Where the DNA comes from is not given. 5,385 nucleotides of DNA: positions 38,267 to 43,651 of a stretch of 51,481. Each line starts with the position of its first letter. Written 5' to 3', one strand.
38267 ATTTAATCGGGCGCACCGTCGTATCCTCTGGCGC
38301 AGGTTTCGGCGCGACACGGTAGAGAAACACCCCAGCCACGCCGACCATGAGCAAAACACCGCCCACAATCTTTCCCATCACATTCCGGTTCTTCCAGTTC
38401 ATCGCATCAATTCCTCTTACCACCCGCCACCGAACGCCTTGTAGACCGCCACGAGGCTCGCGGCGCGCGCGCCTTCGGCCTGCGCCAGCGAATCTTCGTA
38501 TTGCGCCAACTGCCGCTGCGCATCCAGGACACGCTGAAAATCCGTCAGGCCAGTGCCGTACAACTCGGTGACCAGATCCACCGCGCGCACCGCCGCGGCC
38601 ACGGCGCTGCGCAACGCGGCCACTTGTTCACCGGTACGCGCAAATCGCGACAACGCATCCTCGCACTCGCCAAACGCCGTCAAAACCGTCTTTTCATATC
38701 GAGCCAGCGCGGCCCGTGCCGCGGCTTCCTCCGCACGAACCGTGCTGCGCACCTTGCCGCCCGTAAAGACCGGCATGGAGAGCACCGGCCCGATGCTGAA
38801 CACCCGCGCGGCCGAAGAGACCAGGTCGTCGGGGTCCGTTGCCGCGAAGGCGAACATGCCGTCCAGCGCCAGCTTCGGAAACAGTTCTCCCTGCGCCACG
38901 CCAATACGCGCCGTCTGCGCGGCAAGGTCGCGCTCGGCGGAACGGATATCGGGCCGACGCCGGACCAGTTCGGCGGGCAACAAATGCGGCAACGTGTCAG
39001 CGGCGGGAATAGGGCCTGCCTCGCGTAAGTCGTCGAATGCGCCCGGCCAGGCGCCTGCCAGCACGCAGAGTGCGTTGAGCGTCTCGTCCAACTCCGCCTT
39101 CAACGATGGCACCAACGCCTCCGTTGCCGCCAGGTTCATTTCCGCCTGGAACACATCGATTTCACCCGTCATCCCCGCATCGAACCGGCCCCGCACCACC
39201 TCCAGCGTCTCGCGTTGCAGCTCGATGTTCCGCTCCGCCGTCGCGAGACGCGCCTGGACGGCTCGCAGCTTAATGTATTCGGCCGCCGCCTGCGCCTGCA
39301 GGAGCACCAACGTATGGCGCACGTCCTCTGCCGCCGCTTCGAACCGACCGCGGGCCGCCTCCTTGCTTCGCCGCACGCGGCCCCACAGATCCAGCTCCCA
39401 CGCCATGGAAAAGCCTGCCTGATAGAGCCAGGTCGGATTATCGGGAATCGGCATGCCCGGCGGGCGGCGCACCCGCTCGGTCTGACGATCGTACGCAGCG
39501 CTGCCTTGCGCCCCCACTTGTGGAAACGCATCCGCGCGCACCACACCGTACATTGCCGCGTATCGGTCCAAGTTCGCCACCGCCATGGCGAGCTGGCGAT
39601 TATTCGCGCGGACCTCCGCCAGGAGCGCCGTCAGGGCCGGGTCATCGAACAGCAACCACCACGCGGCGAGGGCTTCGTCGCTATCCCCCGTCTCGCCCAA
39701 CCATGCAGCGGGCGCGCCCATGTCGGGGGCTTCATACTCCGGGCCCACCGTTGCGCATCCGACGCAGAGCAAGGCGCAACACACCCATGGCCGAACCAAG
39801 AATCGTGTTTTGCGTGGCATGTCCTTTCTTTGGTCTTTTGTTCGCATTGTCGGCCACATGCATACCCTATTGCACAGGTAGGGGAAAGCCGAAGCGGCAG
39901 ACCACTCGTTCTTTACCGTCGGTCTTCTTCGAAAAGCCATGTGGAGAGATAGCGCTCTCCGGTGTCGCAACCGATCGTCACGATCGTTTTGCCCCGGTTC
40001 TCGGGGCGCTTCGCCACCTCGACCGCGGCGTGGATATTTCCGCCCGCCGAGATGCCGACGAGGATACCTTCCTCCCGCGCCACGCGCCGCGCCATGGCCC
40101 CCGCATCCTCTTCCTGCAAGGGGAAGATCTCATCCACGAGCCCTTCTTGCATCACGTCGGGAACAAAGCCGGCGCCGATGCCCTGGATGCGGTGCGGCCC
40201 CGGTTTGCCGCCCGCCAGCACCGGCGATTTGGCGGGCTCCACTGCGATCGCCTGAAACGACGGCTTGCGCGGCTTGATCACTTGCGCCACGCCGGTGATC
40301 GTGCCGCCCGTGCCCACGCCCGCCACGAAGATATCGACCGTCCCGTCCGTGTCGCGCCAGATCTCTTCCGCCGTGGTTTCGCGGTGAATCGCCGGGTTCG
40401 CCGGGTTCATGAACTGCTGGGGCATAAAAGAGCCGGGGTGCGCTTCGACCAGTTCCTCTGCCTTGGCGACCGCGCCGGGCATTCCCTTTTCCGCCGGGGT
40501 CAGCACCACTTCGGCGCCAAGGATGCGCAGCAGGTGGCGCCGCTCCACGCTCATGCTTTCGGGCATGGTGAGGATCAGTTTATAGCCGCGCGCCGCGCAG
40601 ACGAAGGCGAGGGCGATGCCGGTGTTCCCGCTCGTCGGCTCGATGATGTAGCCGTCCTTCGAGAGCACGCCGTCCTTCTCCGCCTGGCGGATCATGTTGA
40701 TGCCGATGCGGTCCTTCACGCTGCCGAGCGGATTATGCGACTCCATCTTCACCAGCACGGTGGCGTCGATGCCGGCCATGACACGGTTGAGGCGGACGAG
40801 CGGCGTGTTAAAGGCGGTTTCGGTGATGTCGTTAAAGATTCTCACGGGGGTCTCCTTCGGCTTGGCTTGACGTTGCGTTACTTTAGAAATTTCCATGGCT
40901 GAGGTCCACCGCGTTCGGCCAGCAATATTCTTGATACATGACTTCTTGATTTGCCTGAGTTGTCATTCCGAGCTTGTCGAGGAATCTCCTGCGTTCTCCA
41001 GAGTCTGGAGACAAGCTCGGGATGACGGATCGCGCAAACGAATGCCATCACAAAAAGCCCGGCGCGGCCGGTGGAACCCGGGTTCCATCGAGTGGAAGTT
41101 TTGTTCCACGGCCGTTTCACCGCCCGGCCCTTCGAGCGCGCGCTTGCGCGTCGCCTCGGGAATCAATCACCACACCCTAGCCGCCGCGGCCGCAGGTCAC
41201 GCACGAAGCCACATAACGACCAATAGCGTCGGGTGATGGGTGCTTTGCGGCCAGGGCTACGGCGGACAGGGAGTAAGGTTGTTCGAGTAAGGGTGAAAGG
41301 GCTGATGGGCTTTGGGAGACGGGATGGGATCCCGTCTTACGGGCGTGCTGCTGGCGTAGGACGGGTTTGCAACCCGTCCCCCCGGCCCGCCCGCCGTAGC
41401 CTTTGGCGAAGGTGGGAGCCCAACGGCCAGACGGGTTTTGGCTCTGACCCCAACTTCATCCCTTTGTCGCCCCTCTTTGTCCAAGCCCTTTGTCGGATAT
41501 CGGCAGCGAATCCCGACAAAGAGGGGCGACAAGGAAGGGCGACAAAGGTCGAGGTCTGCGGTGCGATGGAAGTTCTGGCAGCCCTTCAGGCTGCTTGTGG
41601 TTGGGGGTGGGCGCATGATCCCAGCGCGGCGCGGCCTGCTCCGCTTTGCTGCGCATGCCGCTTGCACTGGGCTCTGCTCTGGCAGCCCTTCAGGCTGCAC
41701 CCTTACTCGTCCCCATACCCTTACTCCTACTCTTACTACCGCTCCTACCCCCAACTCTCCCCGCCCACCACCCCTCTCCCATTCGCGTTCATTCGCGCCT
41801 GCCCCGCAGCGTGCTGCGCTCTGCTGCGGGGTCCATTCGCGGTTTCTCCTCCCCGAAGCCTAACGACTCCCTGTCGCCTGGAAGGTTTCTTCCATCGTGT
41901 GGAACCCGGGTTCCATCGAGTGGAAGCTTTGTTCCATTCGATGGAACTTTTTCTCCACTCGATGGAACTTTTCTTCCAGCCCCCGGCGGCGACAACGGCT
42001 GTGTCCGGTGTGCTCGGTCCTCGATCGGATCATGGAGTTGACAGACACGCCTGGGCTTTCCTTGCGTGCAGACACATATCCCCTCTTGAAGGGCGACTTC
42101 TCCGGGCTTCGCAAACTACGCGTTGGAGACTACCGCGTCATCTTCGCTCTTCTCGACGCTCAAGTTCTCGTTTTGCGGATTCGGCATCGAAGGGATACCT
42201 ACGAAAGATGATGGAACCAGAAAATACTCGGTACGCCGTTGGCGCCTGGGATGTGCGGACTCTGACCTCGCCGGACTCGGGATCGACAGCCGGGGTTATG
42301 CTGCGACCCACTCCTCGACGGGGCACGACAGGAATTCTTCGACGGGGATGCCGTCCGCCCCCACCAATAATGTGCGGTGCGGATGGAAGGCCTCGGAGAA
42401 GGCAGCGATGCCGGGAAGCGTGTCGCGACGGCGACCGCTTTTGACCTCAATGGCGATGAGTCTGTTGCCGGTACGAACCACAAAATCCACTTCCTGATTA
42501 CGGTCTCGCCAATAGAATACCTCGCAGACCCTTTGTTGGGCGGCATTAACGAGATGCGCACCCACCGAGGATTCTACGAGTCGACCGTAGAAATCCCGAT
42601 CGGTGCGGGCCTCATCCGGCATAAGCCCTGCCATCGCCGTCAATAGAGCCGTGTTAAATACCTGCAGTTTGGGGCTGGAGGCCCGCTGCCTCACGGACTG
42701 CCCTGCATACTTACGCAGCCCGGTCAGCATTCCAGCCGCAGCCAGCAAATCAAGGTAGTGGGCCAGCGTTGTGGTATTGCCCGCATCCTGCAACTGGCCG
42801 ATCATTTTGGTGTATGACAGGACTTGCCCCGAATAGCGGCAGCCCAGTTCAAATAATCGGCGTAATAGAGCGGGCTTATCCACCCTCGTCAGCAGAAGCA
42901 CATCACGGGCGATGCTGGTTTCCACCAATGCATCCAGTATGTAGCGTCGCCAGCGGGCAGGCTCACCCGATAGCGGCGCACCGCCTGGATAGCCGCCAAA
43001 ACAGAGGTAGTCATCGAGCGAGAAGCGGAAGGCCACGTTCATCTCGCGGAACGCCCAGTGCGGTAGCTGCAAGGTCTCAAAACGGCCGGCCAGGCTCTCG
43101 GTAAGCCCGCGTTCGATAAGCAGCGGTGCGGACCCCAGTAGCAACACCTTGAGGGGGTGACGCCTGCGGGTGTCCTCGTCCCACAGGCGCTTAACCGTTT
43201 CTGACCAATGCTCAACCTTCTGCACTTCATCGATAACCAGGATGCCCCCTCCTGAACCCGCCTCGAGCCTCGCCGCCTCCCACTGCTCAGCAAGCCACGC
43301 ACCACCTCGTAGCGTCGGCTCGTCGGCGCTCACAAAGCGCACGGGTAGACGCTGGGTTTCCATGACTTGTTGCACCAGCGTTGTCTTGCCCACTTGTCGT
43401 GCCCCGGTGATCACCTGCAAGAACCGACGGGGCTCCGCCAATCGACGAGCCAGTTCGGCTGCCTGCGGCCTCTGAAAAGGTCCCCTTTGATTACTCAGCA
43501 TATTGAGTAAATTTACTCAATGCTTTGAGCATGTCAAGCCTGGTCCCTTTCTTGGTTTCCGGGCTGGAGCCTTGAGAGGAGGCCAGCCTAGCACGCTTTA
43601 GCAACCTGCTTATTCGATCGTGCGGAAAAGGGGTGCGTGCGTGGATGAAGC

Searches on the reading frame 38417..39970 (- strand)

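Call 89: search_protein_families(library=pfam, proteins=[window:38417-39970:-], max_evalue=0.00001)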
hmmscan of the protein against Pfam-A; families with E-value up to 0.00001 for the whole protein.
window:38417-39970:- (517 aa): 1 family
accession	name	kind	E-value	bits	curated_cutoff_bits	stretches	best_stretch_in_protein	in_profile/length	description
PF02321.23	OEP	-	1.6e-44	152.4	22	2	334-512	7-185/187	Outer membrane efflux protein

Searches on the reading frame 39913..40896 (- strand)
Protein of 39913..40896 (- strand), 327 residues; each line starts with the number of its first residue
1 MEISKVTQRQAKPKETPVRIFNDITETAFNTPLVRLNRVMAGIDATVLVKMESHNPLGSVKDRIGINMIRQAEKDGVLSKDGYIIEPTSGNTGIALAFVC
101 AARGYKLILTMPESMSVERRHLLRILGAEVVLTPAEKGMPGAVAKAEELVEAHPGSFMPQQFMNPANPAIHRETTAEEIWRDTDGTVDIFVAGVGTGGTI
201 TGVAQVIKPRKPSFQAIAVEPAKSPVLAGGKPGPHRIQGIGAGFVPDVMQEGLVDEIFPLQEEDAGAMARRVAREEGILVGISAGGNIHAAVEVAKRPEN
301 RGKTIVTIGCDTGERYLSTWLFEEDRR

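Call 89: search_protein_families(library=pfam, proteins=[window:39913-40896:-], max_evalue=0.00001)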
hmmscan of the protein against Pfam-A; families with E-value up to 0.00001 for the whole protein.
window:39913-40896:- (327 aa): 1 family
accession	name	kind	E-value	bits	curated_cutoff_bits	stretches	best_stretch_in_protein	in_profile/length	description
PF00291.31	PALP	-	1.2e-70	238.6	35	1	25-311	2-295/295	Pyridoxal-phosphate dependent enzyme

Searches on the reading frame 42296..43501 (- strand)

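Call 89: search_protein_families(library=pfam, proteins=[window:42296-43501:-], max_evalue=0.00001)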
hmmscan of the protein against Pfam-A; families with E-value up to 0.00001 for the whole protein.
window:42296-43501:- (401 aa): 3 families
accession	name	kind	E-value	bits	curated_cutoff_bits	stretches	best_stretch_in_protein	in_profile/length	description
PF13635.12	DUF4143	-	7.6e-30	104.2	28.1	1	199-356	2-160/160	Domain of unknown function (DUF4143)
PF13173.12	AAA_14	-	9.8e-25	87.5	27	1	29-154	5-128/129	AAA domain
PF13401.12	AAA_22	-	5.4e-06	27.2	27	0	85-125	85-124/130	AAA domain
